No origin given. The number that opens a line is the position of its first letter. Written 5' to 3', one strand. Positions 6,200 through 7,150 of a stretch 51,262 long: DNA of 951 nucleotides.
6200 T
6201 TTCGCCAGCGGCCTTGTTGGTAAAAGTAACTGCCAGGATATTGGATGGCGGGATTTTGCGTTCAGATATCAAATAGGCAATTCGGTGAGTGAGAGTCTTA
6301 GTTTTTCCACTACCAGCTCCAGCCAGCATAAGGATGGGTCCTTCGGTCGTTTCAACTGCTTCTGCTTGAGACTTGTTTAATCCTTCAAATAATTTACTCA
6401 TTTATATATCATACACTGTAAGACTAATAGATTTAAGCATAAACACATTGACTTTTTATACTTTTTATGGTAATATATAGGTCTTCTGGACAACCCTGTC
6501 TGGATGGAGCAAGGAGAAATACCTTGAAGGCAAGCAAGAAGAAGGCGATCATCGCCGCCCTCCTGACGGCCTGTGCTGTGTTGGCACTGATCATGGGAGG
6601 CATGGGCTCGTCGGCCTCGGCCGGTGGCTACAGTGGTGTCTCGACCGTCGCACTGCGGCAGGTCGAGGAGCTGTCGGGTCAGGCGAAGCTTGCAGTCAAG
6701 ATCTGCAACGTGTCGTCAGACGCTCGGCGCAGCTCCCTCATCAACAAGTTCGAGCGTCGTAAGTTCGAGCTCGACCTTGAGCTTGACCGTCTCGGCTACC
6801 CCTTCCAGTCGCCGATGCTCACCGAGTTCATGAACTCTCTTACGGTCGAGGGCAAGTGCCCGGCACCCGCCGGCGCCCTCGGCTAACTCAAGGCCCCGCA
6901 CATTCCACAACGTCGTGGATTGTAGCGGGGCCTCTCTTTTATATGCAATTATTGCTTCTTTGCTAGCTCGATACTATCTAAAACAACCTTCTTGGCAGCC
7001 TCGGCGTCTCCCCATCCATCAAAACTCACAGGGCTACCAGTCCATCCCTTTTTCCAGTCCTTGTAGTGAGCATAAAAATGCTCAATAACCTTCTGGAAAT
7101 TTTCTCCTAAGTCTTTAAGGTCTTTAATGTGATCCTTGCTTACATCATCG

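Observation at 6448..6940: Sharply bounded high-GC island encoding a small signal-peptide protein behind an AT-rich promoter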

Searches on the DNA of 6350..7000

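Call 6: search_rna_families(source=window, start=6350, end=7000, threshold=evalue, max_evalue=10)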
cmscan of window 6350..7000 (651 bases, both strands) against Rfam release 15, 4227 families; matches with E-value up to 10: 1.
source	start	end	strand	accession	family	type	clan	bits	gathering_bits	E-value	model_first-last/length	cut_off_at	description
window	6835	6941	+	RF02353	BjrC68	Gene; sRNA;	-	16.3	39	0.16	1-82/82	no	Bradyrhizobiaceae sRNA BjrC68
